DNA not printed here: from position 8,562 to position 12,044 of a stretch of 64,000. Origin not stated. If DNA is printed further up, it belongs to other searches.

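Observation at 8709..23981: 15.3-kb single gene encoding a secreted protein of about 5,090 aa that combines a lectin array, a calcium-repeat stalk and a terminal protease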

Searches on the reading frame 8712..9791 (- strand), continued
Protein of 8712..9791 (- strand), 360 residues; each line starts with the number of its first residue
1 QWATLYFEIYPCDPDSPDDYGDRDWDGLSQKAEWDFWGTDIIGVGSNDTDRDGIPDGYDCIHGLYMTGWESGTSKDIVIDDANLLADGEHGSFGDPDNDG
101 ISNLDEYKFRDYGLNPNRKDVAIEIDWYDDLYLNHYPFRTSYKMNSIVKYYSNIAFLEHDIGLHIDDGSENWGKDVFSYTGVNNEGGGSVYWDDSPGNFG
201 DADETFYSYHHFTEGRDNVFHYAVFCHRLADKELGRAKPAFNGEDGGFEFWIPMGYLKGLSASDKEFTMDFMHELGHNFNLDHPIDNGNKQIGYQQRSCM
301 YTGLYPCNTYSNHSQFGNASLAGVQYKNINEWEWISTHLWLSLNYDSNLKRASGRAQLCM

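Call 63: search_protein_families(library=ncbifam, proteins=[P0002, P0072, P0055, P0148], max_evalue=1)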
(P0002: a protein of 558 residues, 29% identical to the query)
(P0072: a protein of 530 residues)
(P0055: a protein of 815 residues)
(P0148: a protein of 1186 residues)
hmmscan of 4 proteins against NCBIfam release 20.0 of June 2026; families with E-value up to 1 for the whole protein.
P0002 (558 aa): 3 families
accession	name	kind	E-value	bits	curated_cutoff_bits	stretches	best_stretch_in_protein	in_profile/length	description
NF047639.1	throspo3_MtsD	equivalog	0.0001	20.6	800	1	228-311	458-532/651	cell-cell cohesion protein MtsD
NF006283.1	PRK08455.1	equivalog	0.079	12.6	187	1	4-68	4-70/182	flagellar basal body-associated protein FliL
NF033765.2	gliding_CglD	equivalog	0.2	9.4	400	1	204-289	152-241/1124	adventurous gliding motility lipoprotein CglD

P0072 (530 aa): 4 families
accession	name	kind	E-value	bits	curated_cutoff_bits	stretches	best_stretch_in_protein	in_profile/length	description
NF047639.1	throspo3_MtsD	equivalog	0.011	13.8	800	1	202-272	457-521/651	cell-cell cohesion protein MtsD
NF047986.1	C_WD1278_WD0630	domain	0.099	12.8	27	1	4-32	37-64/64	TomO hydrophobic C-terminal domain-containing protein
NF047528.1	LIMLP_03685_anti-sigma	equivalog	0.13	11.4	200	1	2-35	65-98/347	LIMLP_03685 family anti-sigma factor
NF033823.0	archmetzin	subfamily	0.18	11.8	145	1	447-461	124-138/170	archaemetzincin family Zn-dependent metalloprotease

P0055 (815 aa): 4 families
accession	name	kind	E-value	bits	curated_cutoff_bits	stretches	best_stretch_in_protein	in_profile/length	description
TIGR04247.1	NosD_copper_fam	subfamily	1.2e-23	83.3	300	1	41-314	1-264/377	nitrous oxide reductase family maturation protein NosD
TIGR03804.1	para_beta_helix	repeat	9.5e-20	70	19.45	5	180-222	1-43/44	parallel beta-helix repeat protein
NF047639.1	throspo3_MtsD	equivalog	4.5e-07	28.4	800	1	516-599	457-531/651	cell-cell cohesion protein MtsD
NF041896.1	pecestase_PemA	equivalog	3.6e-05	22.8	700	1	36-93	40-101/365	pectinesterase PemA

P0148 (1186 aa): 3 families
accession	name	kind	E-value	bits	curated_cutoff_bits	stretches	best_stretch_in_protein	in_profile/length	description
NF033765.2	gliding_CglD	equivalog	8.3e-32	110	400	6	96-326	166-422/1124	adventurous gliding motility lipoprotein CglD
NF047639.1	throspo3_MtsD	equivalog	2.1e-06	26.2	800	3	861-978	411-521/651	cell-cell cohesion protein MtsD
NF047638.1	throspo3_MtsC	equivalog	0.00015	20.8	350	1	860-946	142-226/428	cell-cell cohesion MYXO-CTERM protein MtsC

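Call 82: find_encoding_contigs(protein=P0002, flank=6000, max_places=3)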
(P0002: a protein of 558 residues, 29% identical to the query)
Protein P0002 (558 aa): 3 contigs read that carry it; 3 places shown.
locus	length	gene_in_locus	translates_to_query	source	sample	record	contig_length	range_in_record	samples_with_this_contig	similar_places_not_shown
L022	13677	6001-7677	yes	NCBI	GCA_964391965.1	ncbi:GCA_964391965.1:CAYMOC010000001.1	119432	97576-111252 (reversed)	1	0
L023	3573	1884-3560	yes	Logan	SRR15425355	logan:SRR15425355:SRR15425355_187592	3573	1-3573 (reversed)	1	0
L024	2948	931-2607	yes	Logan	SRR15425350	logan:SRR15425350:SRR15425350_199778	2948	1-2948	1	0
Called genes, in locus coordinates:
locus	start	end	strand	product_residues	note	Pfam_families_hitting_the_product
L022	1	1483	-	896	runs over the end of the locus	PF04916:Phospholip_B, PF23414:Beta-prop_EML_2 (faint), PF01011:PQQ (faint), PF13360:PQQ_2, PF16819:DUF5074 (faint), PF13570:Beta-prop_ACSF4, PF13360:PQQ_2, PF13570:Beta-prop_ACSF4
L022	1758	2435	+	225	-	-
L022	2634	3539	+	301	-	PF22025:ThiI_fer, PF02926:THUMP, PF02568:ThiI (faint)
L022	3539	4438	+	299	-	PF01210:NAD_Gly3P_dh_N (weak), PF02558:ApbA, PF08546:ApbA_C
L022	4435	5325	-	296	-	PF00152:tRNA-synt_2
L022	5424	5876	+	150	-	PF13404:HTH_AsnC-type, PF13412:HTH_24, PF01037:AsnC_trans_reg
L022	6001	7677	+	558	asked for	-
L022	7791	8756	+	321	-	PF00389:2-Hacid_dh, PF02826:2-Hacid_dh_C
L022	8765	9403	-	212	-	PF13483:Lactamase_B_3, PF12706:Lactamase_B_2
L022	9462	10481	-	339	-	PF02778:tRNA_int_endo_N, PF01974:tRNA_int_endo (weak), PF02778:tRNA_int_endo_N, PF01974:tRNA_int_endo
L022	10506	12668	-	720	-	PF05362:Lon_C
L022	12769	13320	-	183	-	PF00352:TBP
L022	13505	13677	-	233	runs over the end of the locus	PF01997:Translin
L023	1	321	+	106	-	?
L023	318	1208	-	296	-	PF00152:tRNA-synt_2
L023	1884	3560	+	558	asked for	-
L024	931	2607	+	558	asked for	-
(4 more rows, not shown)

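Call 102: find_encoding_contigs(protein=P0172, flank=6000, max_places=4)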
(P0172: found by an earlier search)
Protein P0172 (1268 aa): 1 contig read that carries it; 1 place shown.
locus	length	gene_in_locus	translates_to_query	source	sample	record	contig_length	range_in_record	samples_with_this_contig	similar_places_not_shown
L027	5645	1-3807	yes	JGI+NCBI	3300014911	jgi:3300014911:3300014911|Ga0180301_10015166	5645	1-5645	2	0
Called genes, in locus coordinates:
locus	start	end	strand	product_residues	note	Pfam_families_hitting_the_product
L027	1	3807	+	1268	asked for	PF18884:TSP3_bac (faint)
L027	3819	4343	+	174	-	-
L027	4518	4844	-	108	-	-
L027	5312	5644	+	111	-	?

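Call 105: find_encoding_contigs(protein=P0003, flank=4000, max_places=3)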
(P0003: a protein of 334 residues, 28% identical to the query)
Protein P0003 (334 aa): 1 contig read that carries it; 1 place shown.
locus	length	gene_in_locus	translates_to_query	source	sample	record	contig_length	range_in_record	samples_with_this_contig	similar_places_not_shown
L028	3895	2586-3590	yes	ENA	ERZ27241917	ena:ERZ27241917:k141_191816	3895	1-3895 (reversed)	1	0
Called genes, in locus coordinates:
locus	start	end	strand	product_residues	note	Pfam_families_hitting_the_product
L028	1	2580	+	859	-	?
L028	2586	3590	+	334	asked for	-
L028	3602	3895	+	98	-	?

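Call 107: find_encoding_contigs(protein=P0001, flank=3000, max_places=4)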
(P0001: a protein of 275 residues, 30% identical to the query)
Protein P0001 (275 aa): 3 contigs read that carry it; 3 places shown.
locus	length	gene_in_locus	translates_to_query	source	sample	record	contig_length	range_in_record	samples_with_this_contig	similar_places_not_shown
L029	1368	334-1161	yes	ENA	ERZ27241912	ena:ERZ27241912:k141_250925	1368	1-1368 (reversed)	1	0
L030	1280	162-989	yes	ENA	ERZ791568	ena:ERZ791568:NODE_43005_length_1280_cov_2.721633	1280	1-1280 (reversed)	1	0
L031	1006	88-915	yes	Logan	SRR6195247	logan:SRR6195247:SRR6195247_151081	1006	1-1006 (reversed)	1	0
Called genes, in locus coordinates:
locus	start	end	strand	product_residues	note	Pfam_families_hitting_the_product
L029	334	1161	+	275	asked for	-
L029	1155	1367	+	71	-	?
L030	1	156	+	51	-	?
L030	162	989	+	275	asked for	-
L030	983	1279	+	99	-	?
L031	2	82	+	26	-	?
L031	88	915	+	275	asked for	-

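Call 110: find_encoding_contigs(protein=P0157, flank=3000, max_places=3)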
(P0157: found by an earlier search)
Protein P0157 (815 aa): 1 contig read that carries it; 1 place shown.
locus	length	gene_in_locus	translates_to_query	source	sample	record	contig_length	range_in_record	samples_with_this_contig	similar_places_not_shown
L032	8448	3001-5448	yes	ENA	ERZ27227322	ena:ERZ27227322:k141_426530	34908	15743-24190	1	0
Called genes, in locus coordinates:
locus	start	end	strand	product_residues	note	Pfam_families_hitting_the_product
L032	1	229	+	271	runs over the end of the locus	PF02540:NAD_synthase, PF03054:tRNA_Me_trans (faint)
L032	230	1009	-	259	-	PF01193:RNA_pol_L, PF01000:RNA_pol_A_bac, PF13187:Fer4_9 (faint), PF00037:Fer4 (faint), PF12838:Fer4_7 (weak)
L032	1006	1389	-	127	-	PF00411:Ribosomal_S11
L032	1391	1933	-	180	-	PF00163:Ribosomal_S4 (weak), PF01479:S4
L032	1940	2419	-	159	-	PF00416:Ribosomal_S13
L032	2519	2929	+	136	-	-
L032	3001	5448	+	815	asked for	PF22842:Pel9A-like_beta_helix, PF05048:NosD, PF13229:Beta_helix, PF05048:NosD (weak)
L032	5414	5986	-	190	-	PF01066:CDP-OH_P_transf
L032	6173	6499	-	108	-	-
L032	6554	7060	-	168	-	PF00252:Ribosomal_L16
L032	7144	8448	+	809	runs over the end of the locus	PF01326:PPDK_N, PF00391:PEP-utilizers, PF02896:PEP-utilizers_C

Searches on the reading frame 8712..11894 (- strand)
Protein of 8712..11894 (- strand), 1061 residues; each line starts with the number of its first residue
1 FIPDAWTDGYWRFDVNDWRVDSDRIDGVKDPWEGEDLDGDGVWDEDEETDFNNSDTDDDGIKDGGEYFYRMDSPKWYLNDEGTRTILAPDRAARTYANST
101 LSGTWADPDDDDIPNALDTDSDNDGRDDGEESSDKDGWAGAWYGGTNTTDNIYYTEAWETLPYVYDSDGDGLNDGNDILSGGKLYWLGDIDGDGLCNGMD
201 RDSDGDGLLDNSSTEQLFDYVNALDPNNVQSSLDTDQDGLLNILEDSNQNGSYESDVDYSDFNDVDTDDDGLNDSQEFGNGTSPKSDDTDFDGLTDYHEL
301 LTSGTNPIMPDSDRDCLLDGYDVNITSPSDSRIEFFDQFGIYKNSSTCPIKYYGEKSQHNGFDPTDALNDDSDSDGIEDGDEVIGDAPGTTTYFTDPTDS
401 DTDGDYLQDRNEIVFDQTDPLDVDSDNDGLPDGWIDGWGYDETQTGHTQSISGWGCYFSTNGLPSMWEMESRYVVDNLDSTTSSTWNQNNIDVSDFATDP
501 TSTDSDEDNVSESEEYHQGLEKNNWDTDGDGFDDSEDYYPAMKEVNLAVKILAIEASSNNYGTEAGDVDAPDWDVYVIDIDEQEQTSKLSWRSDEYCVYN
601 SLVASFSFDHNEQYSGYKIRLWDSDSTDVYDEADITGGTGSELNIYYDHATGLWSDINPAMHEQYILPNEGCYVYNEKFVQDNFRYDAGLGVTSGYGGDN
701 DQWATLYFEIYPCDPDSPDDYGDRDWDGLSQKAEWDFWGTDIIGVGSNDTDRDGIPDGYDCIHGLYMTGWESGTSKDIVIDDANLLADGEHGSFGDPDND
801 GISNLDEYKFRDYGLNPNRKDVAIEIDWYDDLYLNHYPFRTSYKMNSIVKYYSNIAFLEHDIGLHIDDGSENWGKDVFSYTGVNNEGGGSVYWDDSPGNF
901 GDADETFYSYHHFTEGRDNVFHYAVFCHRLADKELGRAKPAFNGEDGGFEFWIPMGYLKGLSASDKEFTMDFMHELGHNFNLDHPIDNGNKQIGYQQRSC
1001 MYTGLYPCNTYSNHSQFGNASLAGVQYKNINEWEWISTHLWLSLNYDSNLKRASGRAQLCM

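Call 5: search_protein_families(library=pfam, proteins=[window:8712-11894:-], max_evalue=0.01)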
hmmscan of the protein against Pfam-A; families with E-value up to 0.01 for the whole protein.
window:8712-11894:- (1061 aa): 1 family
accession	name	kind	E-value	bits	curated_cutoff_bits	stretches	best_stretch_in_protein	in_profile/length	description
PF13688.12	Reprolysin_5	-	0.0011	19.6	27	1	922-1009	94-185/196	Metallo-peptidase family M12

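Call 19: search_protein_families(library=ncbifam, proteins=[window:8712-11894:-], max_evalue=1)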
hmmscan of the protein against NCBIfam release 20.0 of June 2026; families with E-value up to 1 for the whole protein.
window:8712-11894:- (1061 aa): 1 family
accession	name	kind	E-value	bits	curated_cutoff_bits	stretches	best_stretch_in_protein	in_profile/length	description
NF033765.2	gliding_CglD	equivalog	2.5e-17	62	400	4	201-324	106-243/1124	adventurous gliding motility lipoprotein CglD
